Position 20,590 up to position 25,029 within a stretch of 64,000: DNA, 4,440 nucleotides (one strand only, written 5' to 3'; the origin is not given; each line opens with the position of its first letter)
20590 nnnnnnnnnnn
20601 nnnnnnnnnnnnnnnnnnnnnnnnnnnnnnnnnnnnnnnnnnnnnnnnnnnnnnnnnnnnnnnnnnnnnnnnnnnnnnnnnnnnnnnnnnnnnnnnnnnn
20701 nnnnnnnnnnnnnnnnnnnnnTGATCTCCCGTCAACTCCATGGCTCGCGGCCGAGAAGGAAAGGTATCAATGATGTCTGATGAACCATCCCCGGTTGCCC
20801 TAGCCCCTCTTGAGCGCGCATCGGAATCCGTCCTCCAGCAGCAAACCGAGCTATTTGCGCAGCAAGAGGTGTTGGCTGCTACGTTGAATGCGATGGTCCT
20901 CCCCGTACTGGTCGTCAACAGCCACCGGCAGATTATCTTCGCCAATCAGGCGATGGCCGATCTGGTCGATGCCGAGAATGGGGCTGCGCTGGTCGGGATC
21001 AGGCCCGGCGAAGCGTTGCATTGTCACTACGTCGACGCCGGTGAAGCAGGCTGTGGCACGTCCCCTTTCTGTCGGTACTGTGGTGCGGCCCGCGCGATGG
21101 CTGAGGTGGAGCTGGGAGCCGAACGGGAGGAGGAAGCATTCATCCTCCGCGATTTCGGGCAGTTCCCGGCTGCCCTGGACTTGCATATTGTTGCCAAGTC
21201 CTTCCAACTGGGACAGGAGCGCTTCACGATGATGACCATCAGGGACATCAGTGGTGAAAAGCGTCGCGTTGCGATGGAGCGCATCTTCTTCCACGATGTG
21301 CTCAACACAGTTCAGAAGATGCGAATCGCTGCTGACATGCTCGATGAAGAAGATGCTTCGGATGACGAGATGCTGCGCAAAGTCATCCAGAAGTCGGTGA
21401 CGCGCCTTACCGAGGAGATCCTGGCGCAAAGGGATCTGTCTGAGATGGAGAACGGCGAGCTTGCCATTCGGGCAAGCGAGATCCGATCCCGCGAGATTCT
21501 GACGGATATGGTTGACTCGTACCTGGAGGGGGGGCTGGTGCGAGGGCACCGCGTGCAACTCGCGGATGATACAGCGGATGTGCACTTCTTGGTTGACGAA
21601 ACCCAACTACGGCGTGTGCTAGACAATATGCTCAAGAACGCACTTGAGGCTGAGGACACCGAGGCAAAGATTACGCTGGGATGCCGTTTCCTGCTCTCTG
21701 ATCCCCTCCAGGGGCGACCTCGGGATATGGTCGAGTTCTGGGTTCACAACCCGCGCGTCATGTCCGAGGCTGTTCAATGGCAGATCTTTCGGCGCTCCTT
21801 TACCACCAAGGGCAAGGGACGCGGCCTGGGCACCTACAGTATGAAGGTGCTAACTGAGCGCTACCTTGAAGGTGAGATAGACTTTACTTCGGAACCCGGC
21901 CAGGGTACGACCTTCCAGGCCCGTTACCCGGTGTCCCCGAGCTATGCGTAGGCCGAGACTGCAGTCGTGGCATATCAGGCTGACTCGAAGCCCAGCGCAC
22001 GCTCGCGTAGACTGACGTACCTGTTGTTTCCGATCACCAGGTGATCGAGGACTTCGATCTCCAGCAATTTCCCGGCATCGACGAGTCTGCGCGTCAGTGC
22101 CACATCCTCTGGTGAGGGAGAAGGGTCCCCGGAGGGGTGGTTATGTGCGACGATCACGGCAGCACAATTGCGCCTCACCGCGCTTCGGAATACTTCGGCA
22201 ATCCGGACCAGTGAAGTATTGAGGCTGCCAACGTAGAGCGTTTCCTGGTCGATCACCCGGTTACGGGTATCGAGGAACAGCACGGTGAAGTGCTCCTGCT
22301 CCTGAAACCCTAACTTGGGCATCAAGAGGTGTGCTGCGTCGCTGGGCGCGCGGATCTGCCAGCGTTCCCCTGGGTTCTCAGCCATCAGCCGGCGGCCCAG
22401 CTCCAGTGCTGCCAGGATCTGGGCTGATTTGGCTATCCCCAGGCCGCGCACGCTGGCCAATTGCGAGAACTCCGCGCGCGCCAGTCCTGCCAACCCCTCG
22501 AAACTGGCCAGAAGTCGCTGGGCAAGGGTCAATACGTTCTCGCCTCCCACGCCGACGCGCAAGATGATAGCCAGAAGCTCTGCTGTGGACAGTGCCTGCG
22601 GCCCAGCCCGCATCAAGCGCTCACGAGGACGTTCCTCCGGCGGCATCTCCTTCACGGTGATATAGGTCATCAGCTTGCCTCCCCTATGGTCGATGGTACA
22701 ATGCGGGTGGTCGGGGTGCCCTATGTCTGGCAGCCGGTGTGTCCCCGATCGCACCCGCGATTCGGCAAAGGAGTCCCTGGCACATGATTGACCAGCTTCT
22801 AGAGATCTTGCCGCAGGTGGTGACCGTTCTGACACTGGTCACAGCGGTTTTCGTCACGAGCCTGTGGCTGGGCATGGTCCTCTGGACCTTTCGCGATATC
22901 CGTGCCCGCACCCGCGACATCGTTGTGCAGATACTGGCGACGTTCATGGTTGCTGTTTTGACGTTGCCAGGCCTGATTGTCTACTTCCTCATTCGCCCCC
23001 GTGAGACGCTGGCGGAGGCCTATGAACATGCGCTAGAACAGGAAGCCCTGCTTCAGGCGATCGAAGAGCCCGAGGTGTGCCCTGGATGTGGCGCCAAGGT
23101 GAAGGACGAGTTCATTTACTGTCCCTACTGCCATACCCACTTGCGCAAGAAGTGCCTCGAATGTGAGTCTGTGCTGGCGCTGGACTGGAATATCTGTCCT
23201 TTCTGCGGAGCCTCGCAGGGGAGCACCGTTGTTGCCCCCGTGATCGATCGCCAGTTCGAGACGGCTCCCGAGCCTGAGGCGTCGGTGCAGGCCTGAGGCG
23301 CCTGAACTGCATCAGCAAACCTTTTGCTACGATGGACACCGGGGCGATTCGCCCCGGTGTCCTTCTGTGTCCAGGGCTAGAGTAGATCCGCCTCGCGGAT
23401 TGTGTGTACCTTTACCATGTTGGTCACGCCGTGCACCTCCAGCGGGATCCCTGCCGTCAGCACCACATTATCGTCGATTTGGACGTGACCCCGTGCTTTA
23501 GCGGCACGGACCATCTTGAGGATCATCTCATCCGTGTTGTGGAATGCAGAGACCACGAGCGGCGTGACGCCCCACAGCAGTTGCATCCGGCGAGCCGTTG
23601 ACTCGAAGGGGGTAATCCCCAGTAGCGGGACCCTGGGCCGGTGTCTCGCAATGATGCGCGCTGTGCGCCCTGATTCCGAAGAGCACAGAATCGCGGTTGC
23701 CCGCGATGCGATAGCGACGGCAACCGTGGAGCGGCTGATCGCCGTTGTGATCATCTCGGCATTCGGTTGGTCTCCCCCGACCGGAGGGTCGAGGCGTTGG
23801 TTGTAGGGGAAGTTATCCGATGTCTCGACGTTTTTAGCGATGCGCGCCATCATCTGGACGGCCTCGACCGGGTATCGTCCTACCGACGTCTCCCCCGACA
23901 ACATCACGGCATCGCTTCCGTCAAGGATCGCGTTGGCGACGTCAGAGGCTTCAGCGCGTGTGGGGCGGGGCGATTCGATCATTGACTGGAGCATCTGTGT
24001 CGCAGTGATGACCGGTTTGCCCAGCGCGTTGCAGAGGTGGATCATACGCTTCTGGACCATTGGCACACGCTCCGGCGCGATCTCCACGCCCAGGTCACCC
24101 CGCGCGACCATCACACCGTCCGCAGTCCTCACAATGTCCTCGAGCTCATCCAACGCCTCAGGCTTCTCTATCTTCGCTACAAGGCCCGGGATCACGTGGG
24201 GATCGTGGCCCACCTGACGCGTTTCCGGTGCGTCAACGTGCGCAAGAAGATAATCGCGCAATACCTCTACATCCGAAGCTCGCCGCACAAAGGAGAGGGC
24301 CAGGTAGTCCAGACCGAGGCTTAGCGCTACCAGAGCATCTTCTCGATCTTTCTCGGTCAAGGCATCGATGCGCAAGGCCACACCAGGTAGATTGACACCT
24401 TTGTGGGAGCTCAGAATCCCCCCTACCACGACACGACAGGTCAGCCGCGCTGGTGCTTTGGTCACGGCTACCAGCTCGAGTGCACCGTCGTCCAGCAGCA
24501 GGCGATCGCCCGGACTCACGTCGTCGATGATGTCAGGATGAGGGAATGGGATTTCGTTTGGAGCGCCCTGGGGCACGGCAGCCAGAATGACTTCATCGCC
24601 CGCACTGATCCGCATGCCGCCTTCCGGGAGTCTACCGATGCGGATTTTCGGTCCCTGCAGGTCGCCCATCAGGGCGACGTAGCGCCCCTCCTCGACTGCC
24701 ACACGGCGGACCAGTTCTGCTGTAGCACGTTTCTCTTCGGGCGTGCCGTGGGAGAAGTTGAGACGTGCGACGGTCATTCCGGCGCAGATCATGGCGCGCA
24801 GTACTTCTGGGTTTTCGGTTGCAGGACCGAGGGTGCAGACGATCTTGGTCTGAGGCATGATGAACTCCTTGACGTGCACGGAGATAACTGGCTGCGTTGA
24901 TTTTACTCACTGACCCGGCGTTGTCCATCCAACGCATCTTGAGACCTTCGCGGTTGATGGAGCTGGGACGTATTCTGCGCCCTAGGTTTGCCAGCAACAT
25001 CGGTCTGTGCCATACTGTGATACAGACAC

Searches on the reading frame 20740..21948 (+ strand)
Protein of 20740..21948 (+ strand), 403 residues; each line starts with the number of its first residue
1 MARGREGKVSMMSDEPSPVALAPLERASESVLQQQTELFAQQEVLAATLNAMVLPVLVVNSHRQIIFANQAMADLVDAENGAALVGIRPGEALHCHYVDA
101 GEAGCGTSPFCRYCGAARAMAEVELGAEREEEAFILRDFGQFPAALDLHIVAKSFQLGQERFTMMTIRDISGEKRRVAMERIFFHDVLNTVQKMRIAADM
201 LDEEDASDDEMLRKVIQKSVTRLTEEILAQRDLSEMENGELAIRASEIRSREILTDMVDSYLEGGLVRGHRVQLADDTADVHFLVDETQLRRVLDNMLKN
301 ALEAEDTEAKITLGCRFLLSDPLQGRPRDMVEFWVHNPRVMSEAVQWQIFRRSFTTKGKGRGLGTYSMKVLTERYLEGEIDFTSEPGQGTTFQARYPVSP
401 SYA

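Call 8: search_protein_families(library=pfam, proteins=[window:20740-21948:+], max_evalue=0.001)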
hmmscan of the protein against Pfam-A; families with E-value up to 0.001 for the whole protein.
window:20740-21948:+ (403 aa): 1 family
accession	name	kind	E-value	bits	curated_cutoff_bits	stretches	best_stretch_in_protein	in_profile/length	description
PF02518.31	HATPase_c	-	2.2e-14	54.3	26.4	1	286-398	2-109/111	Histidine kinase-, DNA gyrase B-, and HSP90-like ATPase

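Call 89: search_protein_families(library=ncbifam, proteins=[window:20740-21948:+], max_evalue=0.00001)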
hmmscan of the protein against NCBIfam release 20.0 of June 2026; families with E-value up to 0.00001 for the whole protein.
window:20740-21948:+ (403 aa): 16 families
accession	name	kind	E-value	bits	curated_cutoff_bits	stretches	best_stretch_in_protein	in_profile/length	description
NF046044.1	PnpS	equivalog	1.7e-13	50.3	400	1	204-394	198-387/390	two-component system histidine kinase PnpS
NF010411.0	PRK13837.1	equivalog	5.2e-13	47.9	647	1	251-400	523-677/828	two-component system VirA-like sensor kinase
NF041832.1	near_NosP_CTERM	subfamily_domain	8.2e-12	44.9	400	1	185-399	16-226/370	NahK/ErcS family hybrid sensor histidine kinase/response regulator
TIGR02916.1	PEP_his_kin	equivalog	1.4e-10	40.4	300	1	206-395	508-677/679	XrtA/PEP-CTERM system histidine kinase PrsK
NF008468.0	PRK11360.1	equivalog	2.1e-10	39.6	646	1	284-400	501-610/616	two-component system sensor histidine kinase AtoS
TIGR02966.1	phoR_proteo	equivalog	6.1e-10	38.6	334.2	1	148-313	83-253/333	phosphate regulon sensor histidine kinase PhoR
NF008298.1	PRK11086.1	subfamily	7.4e-10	37.9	520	1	288-398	422-525/529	DcuS/MalK family sensor histidine kinase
NF052574.1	HisKinEspCMyxo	equivalog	1.2e-09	37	1200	1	270-400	510-639/785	serine histidine kinase EspC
NF038334.1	malate_HK_MalK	exception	5.4e-09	35.2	800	1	289-400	423-527/533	malate sensor histidine kinase MalK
NF047874.1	MASE3_PAS_HK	subfamily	3.6e-08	32.7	560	0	23-102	245-323/655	MASE3 domain-containing sensor histidine kinase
NF008312.0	PRK11100.1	equivalog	5.4e-08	32.1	356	1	191-316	271-396/477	two-component system sensor histidine kinase CreC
NF007688.0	PRK10364.1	equivalog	5.8e-07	28.6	479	1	253-398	315-451/460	two-component system sensor histidine kinase ZraS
NF008293.1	PRK11073.1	equivalog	1.1e-06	28.2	240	0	183-397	137-346/349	nitrogen regulation protein NR(II)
NF041880.1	EPS_EpsF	equivalog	1.2e-06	27.4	900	1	213-316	315-415/492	response regulator EpsF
NF041777.1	sens_FixL_Rhizob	equivalog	1.7e-06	26.9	850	1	272-400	361-483/485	sensor protein FixL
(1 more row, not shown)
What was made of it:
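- An acid-sugar-dehydratase-like enolase lies at the end of the cluster (call 89).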

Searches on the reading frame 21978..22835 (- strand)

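Call 8: search_protein_families(library=pfam, proteins=[window:21978-22835:-], max_evalue=0.001)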
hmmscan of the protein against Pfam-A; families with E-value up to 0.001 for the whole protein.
window:21978-22835:- (286 aa): 3 families
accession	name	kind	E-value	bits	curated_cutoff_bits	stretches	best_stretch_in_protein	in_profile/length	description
PF04002.20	RadC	-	1e-43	148.5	22.1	1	161-279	1-119/121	RadC-like JAB domain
PF20582.4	UPF0758_N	-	1.6e-26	92.6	27.1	1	61-137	1-76/77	UPF0758 N-terminal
PF14464.11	Prok-JAB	-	0.00046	20.5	25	1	214-270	56-102/114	Prokaryotic homologs of the JAB domain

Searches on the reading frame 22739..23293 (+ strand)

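Call 8: search_protein_families(library=pfam, proteins=[window:22739-23293:+], max_evalue=0.001)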
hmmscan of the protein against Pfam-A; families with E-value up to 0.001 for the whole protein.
window:22739-23293:+ (185 aa): 5 families
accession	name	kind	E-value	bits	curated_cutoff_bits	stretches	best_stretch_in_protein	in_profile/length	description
PF12773.13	DZR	-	1.8e-10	41.2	27.3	1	114-157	1-45/45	Double zinc ribbon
PF13240.11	Zn_Ribbon_1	-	3.6e-08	33.4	25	1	114-135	2-23/23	zinc-ribbon domain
PF10571.15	UPF0547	-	1e-07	32.4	29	1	137-157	1-21/26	Uncharacterised protein family UPF0547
PF17032.10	Zn_ribbon_15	-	2.3e-07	32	28.9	0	109-131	50-72/73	zinc-ribbon family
PF13248.11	Zn_ribbon_3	-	1.9e-06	27.6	27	0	114-131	5-22/26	zinc-ribbon domain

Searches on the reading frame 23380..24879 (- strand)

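Call 8: search_protein_families(library=pfam, proteins=[window:23380-24879:-], max_evalue=0.001)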
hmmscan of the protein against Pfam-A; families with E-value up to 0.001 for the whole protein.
window:23380-24879:- (500 aa): 2 families
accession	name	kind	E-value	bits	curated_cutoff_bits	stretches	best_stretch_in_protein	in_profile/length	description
PF00224.27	PK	-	3.5e-109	365.3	30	1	9-341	2-328/328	Pyruvate kinase, barrel domain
PF02887.21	PK_C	-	1.5e-34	118.9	28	1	380-492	2-114/114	Pyruvate kinase, alpha/beta domain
